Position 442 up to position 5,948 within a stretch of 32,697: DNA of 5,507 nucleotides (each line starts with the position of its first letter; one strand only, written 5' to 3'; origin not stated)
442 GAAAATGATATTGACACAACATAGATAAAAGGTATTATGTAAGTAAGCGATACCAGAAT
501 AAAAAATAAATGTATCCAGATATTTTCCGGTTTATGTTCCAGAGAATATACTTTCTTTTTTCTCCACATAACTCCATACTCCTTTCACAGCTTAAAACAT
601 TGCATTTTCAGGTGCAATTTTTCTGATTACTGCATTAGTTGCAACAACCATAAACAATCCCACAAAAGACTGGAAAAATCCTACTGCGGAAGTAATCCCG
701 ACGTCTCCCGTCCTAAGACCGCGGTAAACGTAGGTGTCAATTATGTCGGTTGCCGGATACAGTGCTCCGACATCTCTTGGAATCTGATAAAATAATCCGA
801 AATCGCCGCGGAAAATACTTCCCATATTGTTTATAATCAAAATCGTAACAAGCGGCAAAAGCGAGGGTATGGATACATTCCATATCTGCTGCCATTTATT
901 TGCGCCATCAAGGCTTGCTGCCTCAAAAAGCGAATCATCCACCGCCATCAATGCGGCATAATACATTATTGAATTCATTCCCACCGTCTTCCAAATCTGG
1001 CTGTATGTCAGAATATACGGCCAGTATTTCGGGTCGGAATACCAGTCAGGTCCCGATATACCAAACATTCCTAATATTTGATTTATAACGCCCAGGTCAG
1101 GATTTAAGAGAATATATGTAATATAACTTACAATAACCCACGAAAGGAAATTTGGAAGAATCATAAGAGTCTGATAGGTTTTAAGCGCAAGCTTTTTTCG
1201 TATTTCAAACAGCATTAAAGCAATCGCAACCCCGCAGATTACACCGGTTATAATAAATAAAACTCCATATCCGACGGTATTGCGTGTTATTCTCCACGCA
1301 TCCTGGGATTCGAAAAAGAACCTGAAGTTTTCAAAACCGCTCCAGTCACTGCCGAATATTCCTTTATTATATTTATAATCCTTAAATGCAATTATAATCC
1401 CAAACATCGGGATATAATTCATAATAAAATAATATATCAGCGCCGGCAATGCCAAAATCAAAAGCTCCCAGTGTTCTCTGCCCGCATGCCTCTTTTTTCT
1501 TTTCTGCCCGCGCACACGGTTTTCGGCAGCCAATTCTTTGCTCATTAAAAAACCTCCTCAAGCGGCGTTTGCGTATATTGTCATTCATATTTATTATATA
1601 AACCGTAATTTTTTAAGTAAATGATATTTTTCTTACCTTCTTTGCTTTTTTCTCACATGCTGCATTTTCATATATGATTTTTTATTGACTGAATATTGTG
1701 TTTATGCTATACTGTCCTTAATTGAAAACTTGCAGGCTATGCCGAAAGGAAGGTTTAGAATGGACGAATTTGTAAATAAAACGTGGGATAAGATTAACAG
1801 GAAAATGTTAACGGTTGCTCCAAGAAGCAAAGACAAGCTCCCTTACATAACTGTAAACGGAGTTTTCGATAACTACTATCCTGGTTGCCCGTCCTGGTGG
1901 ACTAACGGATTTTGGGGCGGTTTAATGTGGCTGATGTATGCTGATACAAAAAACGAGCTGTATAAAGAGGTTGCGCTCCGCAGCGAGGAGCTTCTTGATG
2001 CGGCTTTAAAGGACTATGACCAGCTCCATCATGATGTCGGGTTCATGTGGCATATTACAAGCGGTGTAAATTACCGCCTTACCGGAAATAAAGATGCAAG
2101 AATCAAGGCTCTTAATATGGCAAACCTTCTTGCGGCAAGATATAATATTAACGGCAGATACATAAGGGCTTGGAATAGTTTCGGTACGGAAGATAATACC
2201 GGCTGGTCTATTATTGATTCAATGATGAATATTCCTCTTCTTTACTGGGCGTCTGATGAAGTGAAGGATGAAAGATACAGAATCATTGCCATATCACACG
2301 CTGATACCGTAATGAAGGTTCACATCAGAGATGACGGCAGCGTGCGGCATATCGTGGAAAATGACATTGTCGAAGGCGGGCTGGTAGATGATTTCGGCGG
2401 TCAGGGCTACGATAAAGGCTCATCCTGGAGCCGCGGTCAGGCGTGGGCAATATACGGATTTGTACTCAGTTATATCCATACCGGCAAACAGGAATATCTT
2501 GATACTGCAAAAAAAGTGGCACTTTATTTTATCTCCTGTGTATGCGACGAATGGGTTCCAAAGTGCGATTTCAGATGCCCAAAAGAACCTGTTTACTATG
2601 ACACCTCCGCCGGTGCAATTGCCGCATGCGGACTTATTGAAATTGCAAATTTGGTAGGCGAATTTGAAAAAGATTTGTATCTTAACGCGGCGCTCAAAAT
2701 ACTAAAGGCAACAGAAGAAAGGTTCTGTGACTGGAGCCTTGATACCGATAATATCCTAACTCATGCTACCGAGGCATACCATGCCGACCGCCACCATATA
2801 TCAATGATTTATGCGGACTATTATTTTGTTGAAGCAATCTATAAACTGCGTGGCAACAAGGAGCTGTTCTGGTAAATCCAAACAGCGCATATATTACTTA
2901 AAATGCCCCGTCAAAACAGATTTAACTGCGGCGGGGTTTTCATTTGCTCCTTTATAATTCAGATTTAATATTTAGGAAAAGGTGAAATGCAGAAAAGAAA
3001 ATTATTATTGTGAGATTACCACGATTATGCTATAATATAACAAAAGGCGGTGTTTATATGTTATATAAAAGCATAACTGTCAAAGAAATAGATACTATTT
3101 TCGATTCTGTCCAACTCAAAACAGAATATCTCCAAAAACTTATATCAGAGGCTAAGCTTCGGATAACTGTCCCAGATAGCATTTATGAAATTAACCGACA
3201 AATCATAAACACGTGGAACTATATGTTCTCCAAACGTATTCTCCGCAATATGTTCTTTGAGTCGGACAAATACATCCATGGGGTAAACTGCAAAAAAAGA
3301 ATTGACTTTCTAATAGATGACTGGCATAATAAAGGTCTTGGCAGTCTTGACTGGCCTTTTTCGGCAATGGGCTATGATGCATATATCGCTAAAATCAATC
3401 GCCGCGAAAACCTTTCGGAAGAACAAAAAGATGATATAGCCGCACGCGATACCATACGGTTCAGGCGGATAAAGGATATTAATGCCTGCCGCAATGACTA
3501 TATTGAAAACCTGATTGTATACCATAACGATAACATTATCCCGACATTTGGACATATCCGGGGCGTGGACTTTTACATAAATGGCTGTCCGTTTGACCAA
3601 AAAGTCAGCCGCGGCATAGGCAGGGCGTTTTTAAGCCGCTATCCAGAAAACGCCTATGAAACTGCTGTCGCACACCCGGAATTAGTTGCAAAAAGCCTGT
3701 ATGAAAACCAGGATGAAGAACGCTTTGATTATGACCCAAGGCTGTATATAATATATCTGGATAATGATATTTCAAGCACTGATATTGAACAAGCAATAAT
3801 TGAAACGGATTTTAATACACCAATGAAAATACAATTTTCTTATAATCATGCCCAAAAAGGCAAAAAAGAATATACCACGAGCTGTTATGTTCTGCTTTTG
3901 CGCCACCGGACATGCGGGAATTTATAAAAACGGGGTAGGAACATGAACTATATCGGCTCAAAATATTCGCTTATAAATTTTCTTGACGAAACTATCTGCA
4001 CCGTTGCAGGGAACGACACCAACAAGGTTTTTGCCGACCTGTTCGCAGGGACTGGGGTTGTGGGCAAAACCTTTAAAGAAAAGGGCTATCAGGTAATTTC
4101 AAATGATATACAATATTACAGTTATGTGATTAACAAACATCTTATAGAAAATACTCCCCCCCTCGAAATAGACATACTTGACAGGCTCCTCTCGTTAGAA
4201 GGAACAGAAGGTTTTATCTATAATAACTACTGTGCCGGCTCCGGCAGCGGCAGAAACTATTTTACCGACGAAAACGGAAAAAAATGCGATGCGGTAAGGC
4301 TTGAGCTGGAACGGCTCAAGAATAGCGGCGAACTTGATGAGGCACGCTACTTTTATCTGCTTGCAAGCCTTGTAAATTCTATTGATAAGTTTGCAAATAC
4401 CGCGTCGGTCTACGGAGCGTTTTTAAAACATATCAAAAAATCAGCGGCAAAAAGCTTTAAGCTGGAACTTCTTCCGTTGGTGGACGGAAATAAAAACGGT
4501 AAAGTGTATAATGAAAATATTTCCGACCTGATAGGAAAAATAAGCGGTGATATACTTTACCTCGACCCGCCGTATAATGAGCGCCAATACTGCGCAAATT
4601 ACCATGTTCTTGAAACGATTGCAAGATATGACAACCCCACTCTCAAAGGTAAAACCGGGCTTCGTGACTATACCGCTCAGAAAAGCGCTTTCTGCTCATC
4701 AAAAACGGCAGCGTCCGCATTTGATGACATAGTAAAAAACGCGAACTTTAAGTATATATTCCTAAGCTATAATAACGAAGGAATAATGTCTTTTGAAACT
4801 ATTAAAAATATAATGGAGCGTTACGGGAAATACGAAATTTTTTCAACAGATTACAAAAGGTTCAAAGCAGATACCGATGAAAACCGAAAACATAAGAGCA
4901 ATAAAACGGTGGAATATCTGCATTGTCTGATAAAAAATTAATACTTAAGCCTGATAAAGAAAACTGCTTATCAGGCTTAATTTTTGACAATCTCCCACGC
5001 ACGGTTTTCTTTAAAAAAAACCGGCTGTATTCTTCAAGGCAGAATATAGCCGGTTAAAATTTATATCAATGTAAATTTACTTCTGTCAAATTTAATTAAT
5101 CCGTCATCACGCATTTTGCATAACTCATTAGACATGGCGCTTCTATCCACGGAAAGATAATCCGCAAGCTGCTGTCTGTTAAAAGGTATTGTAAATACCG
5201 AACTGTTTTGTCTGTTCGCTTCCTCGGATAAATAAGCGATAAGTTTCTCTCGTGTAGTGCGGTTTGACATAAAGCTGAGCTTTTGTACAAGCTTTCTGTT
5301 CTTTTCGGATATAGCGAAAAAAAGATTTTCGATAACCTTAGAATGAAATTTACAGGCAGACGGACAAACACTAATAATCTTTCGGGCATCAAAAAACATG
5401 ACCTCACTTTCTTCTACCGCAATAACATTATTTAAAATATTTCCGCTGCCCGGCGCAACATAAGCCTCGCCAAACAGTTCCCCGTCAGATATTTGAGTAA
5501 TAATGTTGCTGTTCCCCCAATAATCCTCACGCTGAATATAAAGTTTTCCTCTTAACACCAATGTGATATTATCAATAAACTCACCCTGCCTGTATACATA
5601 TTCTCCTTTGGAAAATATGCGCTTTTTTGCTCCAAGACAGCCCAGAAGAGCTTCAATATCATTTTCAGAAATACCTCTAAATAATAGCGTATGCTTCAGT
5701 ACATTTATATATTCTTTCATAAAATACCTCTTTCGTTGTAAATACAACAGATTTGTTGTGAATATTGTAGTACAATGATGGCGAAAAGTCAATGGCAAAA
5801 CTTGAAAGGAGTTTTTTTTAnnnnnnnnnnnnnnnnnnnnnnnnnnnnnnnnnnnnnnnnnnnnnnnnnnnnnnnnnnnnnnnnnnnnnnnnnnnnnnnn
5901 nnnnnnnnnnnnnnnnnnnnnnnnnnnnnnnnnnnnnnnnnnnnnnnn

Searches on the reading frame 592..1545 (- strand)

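Call 4: search_protein_families(library=pfam, proteins=[window:592-1545:-], max_evalue=0.01)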
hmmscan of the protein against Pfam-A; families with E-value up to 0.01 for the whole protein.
window:592-1545:- (317 aa): 1 family
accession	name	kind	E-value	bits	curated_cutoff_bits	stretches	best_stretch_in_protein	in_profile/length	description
PF00528.27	BPD_transp_1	-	1.4e-13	51.5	26.4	1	101-308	1-180/184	Binding-protein-dependent transport system inner membrane component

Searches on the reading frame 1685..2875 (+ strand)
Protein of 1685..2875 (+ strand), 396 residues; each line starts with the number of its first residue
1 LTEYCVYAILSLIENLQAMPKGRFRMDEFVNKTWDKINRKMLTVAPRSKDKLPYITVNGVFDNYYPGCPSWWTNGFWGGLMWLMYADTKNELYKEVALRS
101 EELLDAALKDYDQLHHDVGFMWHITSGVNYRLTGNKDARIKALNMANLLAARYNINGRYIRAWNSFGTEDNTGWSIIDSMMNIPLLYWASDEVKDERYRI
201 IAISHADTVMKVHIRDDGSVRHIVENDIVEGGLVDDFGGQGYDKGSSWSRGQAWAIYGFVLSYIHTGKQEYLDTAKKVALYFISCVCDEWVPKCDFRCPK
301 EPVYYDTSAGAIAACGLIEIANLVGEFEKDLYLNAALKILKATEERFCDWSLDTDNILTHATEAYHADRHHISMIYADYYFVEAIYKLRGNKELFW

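Call 4: search_protein_families(library=pfam, proteins=[window:1685-2875:+], max_evalue=0.01)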
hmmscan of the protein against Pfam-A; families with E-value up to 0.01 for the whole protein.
window:1685-2875:+ (396 aa): 2 families
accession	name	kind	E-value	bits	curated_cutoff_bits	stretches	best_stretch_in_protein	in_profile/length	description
PF07470.19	Glyco_hydro_88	-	2e-05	24.2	26.6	1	72-275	29-231/352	Glycosyl Hydrolase Family 88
PF06662.19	C5-epim_C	-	0.0055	16.7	23.3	0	252-281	31-60/188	D-glucuronyl C5-epimerase C-terminus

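Call 53: search_solved_structures(query=window:1685-2875:+, max_evalue=0.01)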
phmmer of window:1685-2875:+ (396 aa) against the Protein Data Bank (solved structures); distinct sequences matched with E-value up to 0.01: 8.
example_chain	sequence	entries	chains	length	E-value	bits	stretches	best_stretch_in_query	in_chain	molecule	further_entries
1vd5_A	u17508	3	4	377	8.3e-58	199.6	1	50-392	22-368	unsaturated glucuronyl hydrolase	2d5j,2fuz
2ahf_A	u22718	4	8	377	3.7e-57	197.5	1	50-392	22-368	unsaturated glucuronyl hydrolase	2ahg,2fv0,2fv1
2zzr_A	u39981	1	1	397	9.8e-43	150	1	59-396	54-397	Unsaturated glucuronyl hydrolase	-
3anj_A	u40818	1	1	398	9.9e-43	150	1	59-396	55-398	Putative uncharacterized protein gbs1889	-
3ani_A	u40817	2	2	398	4.4e-42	147.8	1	59-396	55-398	Putative uncharacterized protein gbs1889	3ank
3vxd_A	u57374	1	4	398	4.5e-42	147.8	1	59-396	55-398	Putative uncharacterized protein gbs1889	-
3wux_A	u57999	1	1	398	8.9e-42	146.8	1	59-396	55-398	Unsaturated chondroitin disaccharide hydrolase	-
3wiw_A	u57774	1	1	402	1e-37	133.5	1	68-388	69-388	Glycosyl hydrolase family 88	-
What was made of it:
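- Checked: The 'GH88 about 4 kb beyond' is a true GH88: 1685-2875 on the + strand, matching Bacillus UGL 1vd5 at 8e-58 (call 53).
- A genuine GH88 lies 4 kb away (call 53).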

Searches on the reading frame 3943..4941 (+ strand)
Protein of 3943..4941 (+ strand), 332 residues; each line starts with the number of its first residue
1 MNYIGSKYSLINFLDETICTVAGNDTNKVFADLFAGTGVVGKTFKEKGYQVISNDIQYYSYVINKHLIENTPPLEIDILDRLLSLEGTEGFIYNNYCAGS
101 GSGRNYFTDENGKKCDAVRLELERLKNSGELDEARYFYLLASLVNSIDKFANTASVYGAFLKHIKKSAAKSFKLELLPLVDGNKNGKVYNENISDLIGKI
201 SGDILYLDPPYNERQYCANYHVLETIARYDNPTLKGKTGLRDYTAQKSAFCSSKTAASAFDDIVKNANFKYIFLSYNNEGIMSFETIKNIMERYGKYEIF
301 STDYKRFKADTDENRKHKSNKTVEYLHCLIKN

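Call 4: search_protein_families(library=pfam, proteins=[window:3943-4941:+], max_evalue=0.01)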
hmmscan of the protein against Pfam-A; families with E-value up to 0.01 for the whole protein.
window:3943-4941:+ (332 aa): 2 families
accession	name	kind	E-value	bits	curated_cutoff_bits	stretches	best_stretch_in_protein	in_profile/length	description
PF02086.21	MethyltransfD12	-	3.6e-49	168.2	22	1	3-289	1-252/253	D12 class N6 adenine-specific DNA methyltransferase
PF03602.21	Cons_hypoth95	-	0.0087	16.2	24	0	200-220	112-133/182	Conserved hypothetical protein 95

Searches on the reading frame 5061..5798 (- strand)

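Call 4: search_protein_families(library=pfam, proteins=[window:5061-5798:-], max_evalue=0.01)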
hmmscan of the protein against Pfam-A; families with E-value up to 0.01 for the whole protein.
window:5061-5798:- (245 aa): 3 families
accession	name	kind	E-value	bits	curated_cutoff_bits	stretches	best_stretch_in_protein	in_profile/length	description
PF00027.35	cNMP_binding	-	9.3e-13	48.4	27.5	1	60-145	2-86/89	Cyclic nucleotide-binding domain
PF13545.12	HTH_Crp_2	-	1.5e-09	38.1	27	1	184-243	1-60/70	Crp-like helix-turn-helix domain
PF25051.1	WHD_MCM8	-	0.0027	18.1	26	1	175-233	9-66/80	MCM8 winged helix domain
